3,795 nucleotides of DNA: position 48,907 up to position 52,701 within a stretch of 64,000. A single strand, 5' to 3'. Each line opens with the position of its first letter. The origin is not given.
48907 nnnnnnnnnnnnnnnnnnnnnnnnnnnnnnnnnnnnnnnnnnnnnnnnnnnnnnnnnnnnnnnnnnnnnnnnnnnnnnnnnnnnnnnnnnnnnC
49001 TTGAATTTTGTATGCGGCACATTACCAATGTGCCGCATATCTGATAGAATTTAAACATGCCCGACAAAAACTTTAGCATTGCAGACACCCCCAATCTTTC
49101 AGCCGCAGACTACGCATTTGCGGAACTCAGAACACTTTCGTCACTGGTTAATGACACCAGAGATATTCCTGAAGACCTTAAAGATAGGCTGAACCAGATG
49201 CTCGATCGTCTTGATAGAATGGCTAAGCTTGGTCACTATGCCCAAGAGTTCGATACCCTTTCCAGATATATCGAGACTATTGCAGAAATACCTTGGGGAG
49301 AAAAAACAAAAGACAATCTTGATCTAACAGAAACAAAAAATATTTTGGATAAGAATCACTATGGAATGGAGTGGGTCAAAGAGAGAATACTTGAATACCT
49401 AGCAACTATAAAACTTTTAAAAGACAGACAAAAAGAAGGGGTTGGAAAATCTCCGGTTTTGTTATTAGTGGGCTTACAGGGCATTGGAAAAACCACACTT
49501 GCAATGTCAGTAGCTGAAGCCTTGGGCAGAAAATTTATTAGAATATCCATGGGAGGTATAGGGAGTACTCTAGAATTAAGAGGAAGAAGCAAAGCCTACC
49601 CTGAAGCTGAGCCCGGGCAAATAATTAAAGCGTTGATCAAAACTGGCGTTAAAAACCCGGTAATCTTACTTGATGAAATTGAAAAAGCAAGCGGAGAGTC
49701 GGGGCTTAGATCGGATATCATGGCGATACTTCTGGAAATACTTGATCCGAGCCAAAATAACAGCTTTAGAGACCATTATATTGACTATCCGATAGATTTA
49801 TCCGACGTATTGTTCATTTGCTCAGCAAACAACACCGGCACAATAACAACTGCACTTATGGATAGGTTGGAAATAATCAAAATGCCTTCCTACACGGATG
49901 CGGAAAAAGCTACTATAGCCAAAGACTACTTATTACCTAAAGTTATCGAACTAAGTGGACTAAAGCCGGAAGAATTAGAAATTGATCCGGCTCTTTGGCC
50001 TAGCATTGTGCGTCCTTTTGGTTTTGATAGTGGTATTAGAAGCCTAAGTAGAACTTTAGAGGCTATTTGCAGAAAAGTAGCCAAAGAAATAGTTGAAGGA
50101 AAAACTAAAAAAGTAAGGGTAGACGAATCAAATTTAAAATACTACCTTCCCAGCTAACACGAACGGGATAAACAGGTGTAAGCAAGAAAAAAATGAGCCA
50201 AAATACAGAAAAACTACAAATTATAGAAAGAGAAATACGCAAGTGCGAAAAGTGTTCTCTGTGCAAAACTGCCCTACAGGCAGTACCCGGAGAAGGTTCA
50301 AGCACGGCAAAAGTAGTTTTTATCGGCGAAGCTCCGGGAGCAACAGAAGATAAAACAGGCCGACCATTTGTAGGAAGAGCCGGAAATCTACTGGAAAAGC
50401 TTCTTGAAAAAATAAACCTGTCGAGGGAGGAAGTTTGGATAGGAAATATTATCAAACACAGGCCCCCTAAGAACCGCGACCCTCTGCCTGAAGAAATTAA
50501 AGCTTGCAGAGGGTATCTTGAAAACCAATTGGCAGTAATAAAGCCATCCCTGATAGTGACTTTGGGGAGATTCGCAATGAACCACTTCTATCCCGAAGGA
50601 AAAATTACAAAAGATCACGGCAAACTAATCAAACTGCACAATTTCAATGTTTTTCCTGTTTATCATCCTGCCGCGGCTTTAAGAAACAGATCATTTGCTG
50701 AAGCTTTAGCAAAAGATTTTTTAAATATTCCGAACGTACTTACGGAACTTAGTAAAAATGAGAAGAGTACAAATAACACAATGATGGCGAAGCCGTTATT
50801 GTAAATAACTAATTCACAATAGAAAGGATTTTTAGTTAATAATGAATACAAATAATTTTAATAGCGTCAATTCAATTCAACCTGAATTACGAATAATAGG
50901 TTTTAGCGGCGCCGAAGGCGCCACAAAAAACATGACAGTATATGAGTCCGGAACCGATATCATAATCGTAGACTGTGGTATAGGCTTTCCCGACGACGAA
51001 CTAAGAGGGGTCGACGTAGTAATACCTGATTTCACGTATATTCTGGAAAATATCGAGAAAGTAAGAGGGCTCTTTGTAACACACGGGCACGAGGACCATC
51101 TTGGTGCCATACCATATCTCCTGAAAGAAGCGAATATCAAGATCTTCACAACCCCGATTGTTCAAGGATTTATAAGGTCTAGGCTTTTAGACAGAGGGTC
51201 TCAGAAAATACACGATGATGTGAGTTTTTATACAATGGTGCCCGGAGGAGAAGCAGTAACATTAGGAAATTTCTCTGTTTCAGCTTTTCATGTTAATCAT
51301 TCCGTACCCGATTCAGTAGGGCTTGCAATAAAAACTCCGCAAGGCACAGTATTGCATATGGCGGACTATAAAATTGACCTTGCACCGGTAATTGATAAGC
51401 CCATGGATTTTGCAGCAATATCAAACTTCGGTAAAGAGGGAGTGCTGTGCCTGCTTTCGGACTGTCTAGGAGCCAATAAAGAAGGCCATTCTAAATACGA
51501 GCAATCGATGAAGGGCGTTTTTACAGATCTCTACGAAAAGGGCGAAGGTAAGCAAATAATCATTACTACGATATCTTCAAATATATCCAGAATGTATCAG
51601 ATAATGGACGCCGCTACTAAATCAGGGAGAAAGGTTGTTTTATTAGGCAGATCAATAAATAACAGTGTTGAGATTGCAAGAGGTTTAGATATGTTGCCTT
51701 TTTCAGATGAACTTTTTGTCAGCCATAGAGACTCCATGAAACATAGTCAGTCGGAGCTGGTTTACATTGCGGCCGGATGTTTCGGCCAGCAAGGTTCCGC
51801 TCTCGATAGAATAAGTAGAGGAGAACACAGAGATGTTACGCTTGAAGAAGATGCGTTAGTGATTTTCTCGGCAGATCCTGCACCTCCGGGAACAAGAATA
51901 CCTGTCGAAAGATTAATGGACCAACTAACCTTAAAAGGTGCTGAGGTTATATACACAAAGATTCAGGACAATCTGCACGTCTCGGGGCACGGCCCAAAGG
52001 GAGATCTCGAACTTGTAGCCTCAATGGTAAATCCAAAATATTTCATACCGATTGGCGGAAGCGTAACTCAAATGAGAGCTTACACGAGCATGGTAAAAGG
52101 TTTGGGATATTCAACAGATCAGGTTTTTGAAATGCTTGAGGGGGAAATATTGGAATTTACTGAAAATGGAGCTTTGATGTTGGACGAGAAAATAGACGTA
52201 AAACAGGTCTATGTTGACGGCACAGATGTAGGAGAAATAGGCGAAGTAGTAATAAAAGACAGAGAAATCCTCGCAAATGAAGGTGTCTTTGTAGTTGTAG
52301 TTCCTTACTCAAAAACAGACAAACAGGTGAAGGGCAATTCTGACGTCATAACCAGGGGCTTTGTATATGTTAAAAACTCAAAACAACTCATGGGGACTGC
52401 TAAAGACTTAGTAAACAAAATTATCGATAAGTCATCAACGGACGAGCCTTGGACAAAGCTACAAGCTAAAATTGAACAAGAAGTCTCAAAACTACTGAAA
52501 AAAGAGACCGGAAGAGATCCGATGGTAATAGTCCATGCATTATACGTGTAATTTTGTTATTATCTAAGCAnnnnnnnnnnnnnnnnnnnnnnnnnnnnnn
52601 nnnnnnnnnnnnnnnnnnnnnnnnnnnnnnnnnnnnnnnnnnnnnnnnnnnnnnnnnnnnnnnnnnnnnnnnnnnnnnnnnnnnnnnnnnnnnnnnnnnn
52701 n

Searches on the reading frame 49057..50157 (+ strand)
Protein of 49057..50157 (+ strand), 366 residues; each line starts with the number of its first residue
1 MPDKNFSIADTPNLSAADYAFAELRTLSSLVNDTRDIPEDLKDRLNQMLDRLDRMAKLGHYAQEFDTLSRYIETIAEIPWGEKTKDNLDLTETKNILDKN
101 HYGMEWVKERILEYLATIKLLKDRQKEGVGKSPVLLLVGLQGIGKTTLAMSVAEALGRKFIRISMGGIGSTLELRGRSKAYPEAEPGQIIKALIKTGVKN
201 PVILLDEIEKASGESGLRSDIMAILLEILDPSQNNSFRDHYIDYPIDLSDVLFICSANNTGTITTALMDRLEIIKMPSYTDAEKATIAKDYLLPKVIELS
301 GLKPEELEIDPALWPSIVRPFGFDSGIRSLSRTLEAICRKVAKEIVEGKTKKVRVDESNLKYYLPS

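Call 61: search_protein_families(library=pfam, proteins=[window:49057-50157:+], max_evalue=0.00001)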
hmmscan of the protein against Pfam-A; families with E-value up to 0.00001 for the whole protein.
window:49057-50157:+ (366 aa): 4 families
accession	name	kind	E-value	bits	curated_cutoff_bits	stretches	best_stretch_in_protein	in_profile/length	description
PF00004.35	AAA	-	5.9e-20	72.5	21.2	1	135-274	1-126/131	ATPase family associated with various cellular activities (AAA)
PF22667.2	Lon_lid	-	1e-12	47.9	27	1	300-352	3-56/57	Lon protease AAA+ ATPase lid domain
PF07724.20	AAA_2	-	1.6e-10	41.7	27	1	135-262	6-128/166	AAA domain (Cdc48 subfamily)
PF07728.20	AAA_5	-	1.2e-06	29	22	1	135-232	2-93/139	AAA domain (dynein-related subfamily)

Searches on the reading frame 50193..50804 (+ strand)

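Call 61: search_protein_families(library=pfam, proteins=[window:50193-50804:+], max_evalue=0.00001)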
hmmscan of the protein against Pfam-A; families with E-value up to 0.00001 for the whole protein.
window:50193-50804:+ (203 aa): 1 family
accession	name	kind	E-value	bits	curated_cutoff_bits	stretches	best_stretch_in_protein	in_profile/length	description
PF03167.25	UDG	-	2.8e-37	128.4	24.3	1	32-168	1-127/141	Uracil DNA glycosylase superfamily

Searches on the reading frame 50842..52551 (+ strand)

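Call 61: search_protein_families(library=pfam, proteins=[window:50842-52551:+], max_evalue=0.00001)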
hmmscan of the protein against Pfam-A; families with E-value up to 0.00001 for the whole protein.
window:50842-52551:+ (569 aa): 5 families
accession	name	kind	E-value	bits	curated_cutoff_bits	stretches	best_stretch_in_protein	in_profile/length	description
PF22505.1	RNase_J_b_CASP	-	1e-28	100.1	27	1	237-362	2-126/126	Ribonuclease J, beta-CASP domain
PF17770.6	RNase_J_C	-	3.4e-21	76.6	23.8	1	470-564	1-97/102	Ribonuclease J C-terminal domain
PF00753.33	Lactamase_B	-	1.1e-11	45.5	22.7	1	30-175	7-149/196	Metallo-beta-lactamase superfamily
PF12706.13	Lactamase_B_2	-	3.4e-09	37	27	1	41-177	3-144/200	Beta-lactamase superfamily domain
PF07521.17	RMMBL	-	6e-06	26.6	21.6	0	371-418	5-52/63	Zn-dependent metallo-hydrolase RNA specificity domain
